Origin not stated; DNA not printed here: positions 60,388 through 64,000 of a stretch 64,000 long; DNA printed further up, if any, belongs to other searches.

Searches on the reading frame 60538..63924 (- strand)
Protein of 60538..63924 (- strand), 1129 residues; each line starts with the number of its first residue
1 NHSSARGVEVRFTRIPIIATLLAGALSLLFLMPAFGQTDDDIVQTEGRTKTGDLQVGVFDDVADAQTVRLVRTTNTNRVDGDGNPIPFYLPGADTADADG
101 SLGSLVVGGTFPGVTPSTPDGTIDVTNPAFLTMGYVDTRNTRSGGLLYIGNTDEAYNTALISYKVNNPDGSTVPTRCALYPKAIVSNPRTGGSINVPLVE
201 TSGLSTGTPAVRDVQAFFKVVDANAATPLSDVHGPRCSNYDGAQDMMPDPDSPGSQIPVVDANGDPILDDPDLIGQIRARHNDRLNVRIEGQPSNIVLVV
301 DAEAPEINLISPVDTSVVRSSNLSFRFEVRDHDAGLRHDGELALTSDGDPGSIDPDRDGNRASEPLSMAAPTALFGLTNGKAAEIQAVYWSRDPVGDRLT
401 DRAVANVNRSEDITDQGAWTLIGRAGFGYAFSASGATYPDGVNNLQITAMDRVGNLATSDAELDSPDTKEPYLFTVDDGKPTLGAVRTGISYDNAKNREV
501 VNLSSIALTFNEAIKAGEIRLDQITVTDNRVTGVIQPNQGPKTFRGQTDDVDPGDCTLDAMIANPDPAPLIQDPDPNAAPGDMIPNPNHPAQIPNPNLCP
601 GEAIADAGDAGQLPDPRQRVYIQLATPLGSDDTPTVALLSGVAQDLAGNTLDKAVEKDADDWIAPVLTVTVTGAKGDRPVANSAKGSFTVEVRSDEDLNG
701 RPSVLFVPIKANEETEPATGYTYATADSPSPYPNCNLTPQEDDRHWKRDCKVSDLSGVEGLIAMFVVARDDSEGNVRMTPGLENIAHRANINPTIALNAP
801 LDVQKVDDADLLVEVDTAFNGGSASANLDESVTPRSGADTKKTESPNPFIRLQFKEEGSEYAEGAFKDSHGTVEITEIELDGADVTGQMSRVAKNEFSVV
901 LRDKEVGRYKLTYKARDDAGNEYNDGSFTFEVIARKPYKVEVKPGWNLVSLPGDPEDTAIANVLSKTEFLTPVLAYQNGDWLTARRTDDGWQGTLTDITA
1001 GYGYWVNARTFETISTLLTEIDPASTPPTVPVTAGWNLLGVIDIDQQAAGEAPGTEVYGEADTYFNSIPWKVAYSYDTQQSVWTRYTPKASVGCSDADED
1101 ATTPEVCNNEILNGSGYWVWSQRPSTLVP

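Call 65: search_protein_families(library=pfam, proteins=[window:60538-63924:-], max_evalue=0.0001)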
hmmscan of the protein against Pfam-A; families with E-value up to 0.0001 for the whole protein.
window:60538-63924:- (1129 aa): 1 family
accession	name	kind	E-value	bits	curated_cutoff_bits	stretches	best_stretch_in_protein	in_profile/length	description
PF19077.6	Big_13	-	0.0001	23.2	27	0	873-932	40-100/102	Bacterial Ig-like domain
